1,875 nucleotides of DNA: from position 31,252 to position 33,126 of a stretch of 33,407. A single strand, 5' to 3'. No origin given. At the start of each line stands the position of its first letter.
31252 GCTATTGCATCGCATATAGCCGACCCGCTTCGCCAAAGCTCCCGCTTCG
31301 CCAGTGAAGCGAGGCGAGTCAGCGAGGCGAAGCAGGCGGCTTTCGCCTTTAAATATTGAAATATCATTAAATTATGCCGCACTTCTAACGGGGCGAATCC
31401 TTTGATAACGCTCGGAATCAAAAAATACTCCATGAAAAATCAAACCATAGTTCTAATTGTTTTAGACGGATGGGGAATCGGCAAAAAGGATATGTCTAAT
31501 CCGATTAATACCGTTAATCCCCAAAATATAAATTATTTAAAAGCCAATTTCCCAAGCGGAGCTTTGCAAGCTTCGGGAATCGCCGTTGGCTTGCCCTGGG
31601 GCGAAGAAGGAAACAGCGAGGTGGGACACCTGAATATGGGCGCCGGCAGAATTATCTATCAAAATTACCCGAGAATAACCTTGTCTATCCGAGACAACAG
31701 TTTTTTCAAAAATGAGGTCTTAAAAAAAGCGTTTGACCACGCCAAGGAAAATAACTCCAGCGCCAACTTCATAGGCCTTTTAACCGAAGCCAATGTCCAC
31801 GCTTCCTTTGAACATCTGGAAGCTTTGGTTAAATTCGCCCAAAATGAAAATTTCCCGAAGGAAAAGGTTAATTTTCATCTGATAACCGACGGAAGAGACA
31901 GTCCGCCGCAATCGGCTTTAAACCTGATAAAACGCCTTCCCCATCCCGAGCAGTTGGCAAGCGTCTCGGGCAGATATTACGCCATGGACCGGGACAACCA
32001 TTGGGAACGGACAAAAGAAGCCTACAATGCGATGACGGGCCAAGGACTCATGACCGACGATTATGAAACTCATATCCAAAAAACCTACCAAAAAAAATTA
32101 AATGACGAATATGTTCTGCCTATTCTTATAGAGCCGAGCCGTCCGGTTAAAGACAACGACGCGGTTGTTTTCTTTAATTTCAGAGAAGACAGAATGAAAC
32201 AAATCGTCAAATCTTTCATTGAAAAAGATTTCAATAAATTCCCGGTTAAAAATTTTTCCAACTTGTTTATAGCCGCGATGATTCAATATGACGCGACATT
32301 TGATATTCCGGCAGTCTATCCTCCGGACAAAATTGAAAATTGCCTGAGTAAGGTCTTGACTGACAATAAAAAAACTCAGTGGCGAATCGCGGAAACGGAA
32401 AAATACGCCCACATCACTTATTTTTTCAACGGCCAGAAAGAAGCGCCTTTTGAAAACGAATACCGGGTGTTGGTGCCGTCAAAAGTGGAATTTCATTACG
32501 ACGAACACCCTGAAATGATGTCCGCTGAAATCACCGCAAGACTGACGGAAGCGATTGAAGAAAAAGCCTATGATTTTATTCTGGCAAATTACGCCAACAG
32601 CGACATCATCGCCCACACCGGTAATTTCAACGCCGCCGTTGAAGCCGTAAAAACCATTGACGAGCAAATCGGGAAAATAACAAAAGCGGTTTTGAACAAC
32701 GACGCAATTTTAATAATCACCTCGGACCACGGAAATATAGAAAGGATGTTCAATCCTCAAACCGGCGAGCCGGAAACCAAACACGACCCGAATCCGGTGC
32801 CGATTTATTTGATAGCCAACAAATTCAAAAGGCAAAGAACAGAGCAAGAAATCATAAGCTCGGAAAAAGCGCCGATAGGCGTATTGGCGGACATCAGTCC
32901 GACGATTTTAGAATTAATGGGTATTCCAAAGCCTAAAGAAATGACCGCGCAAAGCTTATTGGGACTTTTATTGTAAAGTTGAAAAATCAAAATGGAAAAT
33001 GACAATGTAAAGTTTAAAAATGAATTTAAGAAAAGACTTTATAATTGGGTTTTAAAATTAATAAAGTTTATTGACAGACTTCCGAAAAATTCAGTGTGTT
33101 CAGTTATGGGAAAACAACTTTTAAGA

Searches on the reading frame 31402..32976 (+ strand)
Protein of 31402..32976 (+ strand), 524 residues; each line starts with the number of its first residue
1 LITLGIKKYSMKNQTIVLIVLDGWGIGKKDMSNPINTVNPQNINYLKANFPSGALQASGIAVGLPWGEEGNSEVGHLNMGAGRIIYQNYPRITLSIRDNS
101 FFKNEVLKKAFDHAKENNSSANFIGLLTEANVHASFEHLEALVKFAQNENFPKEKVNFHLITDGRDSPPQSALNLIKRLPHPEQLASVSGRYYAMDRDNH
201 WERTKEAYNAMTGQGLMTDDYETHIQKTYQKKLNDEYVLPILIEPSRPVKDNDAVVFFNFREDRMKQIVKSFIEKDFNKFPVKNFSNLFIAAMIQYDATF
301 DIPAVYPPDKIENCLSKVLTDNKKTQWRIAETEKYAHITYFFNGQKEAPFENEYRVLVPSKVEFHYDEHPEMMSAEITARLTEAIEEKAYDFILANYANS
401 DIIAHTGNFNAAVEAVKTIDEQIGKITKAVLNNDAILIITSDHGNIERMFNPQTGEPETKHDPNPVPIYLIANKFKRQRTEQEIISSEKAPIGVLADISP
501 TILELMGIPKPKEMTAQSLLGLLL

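Call 50: search_protein_families(library=pfam, proteins=[window:31402-32976:+], max_evalue=0.00001)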
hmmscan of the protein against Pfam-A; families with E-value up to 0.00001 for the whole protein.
window:31402-32976:+ (524 aa): 3 families
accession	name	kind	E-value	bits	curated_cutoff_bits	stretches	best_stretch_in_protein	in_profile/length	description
PF01676.23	Metalloenzyme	-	1e-66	225.5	24.3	1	15-509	2-251/252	Metalloenzyme superfamily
PF06415.18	iPGM_N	-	1.5e-63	214.6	27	1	92-297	1-216/217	BPG-independent PGAM N-terminus (iPGM_N)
PF00884.28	Sulfatase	-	2.5e-07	30.7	25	1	309-508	141-301/301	Sulfatase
